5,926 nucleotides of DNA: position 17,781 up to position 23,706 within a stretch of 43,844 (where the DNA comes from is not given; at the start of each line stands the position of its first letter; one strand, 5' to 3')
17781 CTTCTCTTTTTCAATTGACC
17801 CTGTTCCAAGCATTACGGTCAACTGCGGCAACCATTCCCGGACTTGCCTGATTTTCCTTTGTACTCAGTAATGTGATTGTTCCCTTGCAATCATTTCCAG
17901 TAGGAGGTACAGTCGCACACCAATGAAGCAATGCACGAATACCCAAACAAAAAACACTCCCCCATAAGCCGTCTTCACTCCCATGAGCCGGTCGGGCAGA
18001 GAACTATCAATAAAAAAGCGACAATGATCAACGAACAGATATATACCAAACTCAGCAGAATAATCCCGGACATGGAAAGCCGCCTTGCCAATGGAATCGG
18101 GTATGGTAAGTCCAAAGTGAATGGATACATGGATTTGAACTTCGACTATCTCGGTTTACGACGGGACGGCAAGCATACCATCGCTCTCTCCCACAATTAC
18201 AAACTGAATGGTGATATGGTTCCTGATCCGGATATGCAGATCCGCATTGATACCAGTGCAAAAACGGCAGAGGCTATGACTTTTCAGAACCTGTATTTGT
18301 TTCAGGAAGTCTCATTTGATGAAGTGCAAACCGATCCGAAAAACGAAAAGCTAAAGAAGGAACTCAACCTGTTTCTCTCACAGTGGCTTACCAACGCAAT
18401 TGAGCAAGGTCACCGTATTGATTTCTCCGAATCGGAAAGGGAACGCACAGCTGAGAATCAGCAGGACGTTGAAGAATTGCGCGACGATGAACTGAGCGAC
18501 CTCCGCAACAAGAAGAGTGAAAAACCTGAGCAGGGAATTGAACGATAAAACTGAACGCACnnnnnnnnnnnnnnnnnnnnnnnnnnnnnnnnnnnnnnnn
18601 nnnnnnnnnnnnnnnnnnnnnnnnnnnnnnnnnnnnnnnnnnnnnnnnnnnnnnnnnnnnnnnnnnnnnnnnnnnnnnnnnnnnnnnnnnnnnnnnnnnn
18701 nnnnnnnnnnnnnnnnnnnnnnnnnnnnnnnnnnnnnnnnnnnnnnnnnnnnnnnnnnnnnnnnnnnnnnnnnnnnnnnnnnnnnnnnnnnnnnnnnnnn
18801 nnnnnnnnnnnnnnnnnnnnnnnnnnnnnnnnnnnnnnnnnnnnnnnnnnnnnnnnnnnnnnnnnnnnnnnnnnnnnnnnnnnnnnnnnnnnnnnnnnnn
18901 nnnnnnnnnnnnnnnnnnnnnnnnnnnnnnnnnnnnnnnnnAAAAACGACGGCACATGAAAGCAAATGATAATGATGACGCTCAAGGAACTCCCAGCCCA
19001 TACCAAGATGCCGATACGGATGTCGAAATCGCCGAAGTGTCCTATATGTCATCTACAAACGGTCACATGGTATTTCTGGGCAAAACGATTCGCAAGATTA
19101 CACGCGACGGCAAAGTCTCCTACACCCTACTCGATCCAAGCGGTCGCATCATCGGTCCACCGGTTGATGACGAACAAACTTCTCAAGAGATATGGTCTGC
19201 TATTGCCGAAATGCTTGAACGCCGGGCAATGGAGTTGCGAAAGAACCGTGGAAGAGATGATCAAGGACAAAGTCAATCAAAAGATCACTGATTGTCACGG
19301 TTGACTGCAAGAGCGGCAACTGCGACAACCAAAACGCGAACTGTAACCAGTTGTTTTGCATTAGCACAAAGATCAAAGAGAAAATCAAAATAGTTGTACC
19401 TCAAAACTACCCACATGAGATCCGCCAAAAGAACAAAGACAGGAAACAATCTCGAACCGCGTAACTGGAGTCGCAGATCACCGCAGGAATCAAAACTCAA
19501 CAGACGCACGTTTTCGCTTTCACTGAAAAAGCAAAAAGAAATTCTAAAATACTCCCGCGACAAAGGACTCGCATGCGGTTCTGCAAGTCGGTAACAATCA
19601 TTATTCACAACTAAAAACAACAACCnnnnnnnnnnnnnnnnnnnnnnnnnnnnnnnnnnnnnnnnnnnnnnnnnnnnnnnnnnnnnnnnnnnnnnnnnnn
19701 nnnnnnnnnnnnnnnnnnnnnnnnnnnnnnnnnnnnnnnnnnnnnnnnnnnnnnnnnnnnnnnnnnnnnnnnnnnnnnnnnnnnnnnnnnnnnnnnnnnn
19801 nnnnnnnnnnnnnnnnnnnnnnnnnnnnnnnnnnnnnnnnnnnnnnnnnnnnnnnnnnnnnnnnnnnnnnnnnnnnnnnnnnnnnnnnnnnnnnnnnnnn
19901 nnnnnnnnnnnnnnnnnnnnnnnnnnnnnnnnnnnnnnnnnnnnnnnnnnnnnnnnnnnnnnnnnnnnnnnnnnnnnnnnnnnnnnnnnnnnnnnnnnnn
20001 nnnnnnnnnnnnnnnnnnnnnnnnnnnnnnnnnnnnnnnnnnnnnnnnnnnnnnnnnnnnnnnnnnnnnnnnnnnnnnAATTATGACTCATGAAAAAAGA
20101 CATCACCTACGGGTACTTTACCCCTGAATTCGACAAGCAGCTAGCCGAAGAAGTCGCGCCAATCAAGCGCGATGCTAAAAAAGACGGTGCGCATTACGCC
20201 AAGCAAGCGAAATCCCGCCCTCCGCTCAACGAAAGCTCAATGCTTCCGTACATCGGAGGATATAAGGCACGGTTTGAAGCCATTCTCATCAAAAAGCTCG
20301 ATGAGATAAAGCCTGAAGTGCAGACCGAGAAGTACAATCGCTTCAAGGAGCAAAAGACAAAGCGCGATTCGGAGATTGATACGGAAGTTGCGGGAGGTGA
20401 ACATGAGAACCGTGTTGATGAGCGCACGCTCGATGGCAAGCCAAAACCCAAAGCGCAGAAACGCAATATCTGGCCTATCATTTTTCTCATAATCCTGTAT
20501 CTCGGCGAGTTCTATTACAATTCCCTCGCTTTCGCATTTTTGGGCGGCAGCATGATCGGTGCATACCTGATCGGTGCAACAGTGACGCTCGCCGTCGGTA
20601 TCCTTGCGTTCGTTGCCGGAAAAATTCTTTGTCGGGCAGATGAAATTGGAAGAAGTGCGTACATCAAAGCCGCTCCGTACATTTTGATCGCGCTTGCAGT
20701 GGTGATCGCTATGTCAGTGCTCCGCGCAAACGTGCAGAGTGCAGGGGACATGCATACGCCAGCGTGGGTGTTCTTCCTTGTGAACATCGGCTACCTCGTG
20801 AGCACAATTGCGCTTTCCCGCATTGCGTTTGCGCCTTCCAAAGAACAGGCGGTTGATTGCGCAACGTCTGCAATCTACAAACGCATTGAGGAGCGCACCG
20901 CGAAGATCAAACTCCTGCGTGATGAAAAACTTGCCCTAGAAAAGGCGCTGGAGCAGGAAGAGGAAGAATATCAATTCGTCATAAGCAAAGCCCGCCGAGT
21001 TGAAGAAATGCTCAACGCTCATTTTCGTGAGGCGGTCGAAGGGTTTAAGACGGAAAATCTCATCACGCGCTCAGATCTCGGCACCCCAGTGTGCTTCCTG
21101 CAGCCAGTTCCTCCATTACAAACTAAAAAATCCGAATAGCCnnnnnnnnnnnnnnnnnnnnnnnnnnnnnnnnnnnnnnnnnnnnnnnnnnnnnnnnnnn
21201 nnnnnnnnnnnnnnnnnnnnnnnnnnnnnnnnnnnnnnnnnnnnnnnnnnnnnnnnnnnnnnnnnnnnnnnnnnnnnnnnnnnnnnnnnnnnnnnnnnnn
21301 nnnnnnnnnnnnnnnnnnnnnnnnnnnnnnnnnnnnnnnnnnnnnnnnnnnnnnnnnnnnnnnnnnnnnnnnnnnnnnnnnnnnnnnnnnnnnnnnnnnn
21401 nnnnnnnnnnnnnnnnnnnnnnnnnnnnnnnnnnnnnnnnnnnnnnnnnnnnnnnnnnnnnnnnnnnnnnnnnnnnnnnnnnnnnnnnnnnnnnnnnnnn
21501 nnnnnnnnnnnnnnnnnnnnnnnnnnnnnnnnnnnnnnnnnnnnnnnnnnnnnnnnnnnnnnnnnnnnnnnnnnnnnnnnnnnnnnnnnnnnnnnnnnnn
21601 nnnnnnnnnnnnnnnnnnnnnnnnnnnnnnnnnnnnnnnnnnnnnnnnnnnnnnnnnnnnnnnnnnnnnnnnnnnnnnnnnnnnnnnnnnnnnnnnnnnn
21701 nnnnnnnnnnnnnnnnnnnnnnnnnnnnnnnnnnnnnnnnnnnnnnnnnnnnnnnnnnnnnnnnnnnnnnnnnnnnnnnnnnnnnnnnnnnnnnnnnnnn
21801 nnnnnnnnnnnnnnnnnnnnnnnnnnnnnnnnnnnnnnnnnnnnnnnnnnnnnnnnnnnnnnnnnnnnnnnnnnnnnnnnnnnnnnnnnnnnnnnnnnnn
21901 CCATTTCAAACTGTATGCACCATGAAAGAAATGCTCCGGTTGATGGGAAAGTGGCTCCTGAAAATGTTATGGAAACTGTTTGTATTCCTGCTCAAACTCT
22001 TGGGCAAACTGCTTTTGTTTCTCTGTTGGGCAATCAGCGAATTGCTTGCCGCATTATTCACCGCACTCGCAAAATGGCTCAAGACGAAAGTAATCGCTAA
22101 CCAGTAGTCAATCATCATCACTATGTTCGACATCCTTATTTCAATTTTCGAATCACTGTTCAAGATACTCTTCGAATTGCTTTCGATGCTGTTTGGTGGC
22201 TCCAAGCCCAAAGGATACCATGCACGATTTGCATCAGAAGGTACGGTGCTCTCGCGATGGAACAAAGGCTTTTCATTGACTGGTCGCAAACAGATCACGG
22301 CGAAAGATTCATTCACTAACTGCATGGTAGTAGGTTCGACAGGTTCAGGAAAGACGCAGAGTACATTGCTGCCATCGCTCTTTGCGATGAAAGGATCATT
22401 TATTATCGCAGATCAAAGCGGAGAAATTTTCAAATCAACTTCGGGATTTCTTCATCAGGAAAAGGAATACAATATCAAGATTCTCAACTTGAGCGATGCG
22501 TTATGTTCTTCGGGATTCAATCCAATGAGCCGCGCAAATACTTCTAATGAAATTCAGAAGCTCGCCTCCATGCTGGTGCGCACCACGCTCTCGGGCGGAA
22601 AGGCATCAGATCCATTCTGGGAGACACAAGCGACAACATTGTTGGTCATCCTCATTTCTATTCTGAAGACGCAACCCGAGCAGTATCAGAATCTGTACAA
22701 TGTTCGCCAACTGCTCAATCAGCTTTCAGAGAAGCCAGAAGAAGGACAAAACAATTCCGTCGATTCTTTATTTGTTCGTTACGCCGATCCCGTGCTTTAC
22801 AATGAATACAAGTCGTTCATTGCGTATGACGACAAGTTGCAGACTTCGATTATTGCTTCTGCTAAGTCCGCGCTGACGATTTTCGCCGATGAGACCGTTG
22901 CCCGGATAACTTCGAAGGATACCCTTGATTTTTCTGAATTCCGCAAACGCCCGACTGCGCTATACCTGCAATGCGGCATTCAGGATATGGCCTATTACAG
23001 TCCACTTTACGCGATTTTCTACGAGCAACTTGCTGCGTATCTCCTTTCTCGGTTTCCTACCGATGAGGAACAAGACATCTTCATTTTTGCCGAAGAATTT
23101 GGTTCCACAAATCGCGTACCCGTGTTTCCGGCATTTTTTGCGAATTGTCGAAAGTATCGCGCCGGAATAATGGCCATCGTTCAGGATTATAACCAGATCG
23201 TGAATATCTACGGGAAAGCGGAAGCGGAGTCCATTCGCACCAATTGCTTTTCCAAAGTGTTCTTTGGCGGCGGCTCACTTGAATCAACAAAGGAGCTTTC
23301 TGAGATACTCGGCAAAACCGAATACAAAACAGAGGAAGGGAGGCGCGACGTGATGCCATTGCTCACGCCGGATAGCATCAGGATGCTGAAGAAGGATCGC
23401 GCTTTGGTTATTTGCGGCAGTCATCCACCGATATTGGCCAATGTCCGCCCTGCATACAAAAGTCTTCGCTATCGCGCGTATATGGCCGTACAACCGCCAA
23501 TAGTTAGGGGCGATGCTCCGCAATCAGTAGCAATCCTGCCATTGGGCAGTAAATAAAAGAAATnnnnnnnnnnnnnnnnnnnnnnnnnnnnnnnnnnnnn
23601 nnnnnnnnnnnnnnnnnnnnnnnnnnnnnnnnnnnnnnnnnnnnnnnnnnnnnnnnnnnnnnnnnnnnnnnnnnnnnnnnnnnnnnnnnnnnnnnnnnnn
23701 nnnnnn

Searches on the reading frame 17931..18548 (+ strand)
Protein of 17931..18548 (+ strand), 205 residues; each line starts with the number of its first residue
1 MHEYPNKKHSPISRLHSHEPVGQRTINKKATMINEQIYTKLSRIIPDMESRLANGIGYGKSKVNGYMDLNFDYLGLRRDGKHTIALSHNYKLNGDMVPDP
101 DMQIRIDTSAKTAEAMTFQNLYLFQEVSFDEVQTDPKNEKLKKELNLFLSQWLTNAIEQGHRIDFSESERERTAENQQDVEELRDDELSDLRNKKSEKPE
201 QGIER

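Call 8: search_protein_families(library=pfam, proteins=[window:17931-18548:+], max_evalue=0.01)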
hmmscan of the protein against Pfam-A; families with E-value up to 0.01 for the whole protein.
window:17931-18548:+ (205 aa): 2 families
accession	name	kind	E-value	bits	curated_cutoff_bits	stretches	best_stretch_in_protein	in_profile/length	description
PF21849.1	DUF6908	-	2.6e-20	72.9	27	1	42-161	4-122/123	Domain of unknown function (DUF6908)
PF06853.17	DUF1249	-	6.1e-08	33.1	25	1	82-162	36-116/116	Protein of unknown function (DUF1249)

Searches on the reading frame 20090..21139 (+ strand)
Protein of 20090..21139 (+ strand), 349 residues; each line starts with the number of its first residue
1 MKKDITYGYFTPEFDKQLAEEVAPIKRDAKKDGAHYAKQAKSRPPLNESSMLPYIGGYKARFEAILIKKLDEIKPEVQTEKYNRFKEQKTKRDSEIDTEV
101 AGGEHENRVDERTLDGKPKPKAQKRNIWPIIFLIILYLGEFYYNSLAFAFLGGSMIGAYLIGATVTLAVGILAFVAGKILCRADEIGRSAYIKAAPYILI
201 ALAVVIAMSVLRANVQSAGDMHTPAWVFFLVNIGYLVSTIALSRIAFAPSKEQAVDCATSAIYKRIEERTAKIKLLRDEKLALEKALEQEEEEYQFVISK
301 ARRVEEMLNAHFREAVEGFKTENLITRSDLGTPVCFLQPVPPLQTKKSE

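Call 8: search_protein_families(library=pfam, proteins=[window:20090-21139:+], max_evalue=0.01)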
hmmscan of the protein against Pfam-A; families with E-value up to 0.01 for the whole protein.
window:20090-21139:+ (349 aa): 1 family
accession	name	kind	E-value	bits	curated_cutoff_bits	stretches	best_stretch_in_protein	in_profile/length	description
PF20990.2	DUF2207_C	-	0.0022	18.2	33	0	61-182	72-164/247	Predicted membrane protein (DUF2207) C-terminal domain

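Call 93: search_protein_families(library=ncbifam, proteins=[window:20090-21139:+], max_evalue=0.001)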
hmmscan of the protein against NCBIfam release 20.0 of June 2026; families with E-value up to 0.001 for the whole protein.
window:20090-21139:+ (349 aa): 0 families

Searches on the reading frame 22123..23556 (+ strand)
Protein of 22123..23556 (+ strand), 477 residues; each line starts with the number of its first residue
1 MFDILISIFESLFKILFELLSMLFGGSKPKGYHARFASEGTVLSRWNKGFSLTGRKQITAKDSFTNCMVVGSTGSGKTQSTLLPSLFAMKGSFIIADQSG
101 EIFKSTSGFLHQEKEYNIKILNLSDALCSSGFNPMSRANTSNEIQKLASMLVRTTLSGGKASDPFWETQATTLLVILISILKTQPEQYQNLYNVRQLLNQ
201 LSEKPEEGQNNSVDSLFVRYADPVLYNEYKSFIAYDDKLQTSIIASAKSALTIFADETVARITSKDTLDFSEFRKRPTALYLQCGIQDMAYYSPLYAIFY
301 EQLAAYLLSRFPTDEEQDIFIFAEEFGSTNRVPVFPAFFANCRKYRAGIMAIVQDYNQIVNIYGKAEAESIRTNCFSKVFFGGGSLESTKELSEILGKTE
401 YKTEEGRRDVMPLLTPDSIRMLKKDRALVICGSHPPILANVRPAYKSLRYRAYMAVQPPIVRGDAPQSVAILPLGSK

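Call 9: search_protein_families(library=pfam, proteins=[window:22123-23556:+], max_evalue=0.01)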
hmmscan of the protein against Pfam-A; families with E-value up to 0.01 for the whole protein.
window:22123-23556:+ (477 aa): 4 families
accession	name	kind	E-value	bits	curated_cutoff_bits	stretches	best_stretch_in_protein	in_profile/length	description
PF02534.20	T4SS-DNA_transf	-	1.3e-51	176.4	20.1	1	55-440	35-441/468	Type IV secretory system Conjugative DNA transfer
PF10412.15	TrwB_AAD_bind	-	1.8e-25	90.1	20.5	1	66-403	17-330/387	Type IV secretion-system coupling protein DNA-binding domain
PF12696.13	TraG-D_C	-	1.7e-18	67.2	22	1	321-407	4-90/126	TraM recognition site of TraD and TraG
PF01935.23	DUF87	-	0.001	19.7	23.2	1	67-263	26-178/220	Helicase HerA, central domain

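Call 82: find_homologous_proteins(query=window:22123-23556:+, max_evalue=1e-40)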
Query window:22123-23556:+ (477 aa): 141 proteins with E <= 1e-40 among 7715 candidates; the best 120 are listed.
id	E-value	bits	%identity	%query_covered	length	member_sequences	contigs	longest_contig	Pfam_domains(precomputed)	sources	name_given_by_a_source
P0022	0.0e+0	1062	100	100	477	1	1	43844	PF10412.16,PF02534.21,PF12696.14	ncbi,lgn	-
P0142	7.6e-240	814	76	100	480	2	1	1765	PF10412.16,PF02534.21,PF12696.14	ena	-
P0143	2.3e-230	783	74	100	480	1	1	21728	PF10412.16,PF02534.21,PF12696.14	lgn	-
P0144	9.3e-223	758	72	100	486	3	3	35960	PF10412.16,PF02534.21,PF12696.14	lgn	-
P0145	5.1e-215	733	70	100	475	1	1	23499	PF10412.16,PF02534.21,PF12696.14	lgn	-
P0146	7.6e-212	722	68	99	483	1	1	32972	PF10412.16,PF02534.21,PF12696.14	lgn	-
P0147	2.4e-203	694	67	99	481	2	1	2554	PF10412.16,PF02534.21,PF12696.14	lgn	-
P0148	1.0e-201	689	66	100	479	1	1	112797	PF10412.16,PF02534.21,PF12696.14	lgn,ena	-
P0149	1.3e-196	672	64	100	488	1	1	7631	PF10412.16,PF02534.21,PF12696.14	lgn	-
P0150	3.2e-194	664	65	99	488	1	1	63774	PF10412.16,PF02534.21,PF12696.14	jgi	jgi:type IV secretory pathway TraG/TraD family ATPase VirD4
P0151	7.4e-193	660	65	99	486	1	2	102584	PF10412.16,PF02534.21,PF12696.14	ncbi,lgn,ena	-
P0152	1.2e-192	659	65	100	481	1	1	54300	PF10412.16,PF02534.21,PF12696.14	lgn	-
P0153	5.6e-191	653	62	100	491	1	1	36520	PF10412.16,PF02534.21,PF12696.14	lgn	-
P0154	1.9e-189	648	63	100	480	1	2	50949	PF10412.16,PF02534.21,PF12696.14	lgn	-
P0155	1.7e-183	629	59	99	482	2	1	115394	PF10412.16,PF02534.21,PF12696.14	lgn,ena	-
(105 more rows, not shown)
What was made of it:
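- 22123..24923 (+): Transfer module of the island: type IV coupling protein (22123-23556) and MobP-like relaxase (24114-24923). All named homologues of the coupling protein are from Bacteroidota (call 82).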

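Call 93: search_protein_families(library=ncbifam, proteins=[window:22123-23556:+], max_evalue=0.001)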
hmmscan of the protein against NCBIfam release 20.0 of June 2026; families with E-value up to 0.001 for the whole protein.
window:22123-23556:+ (477 aa): 10 families
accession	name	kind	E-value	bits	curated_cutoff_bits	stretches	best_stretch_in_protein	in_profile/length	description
NF045973.1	conju_CD1115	equivalog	7.5e-68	229.4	250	1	42-440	3-431/442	VirD4-like conjugal transfer protein, CD1115 family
NF010472.0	PRK13897.1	equivalog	1.8e-24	86.3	728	1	57-403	151-492/657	type IV secretion system component VirD4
NF010450.0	PRK13876.1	subfamily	5.6e-24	84.3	674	1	56-455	136-554/667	IncP-type conjugal transfer protein TraG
NF010424.0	PRK13850.1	equivalog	1.3e-20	73.2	681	1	65-402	140-474/670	type IV secretion system ATPase VirD4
TIGR02759.1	TraD_Ftype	equivalog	1.6e-20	73.4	521.35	2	277-402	368-492/566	type IV conjugative transfer system coupling protein TraD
NF010453.0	PRK13880.1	subfamily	3.7e-19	68.4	586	1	69-407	174-532/630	conjugal transfer coupling protein TraG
NF010394.0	PRK13822.1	subfamily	2.3e-12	46.5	443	1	65-430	225-591/643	conjugal transfer coupling protein TraG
TIGR02767.1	TraG-Ti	equivalog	1.6e-11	43.7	686.2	1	66-410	213-558/623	Ti-type conjugative transfer system protein TraG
NF010254.0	PRK13700.1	subfamily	4.4e-05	22.1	1221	0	315-397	416-498/735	F-type conjugal transfer protein TraD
NF041326.1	Bacteroid_MobC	subfamily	0.00013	20.4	900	1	332-400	470-537/655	conjugal transfer protein MobC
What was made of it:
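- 22123..24923 (+): Calls 9, 93.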
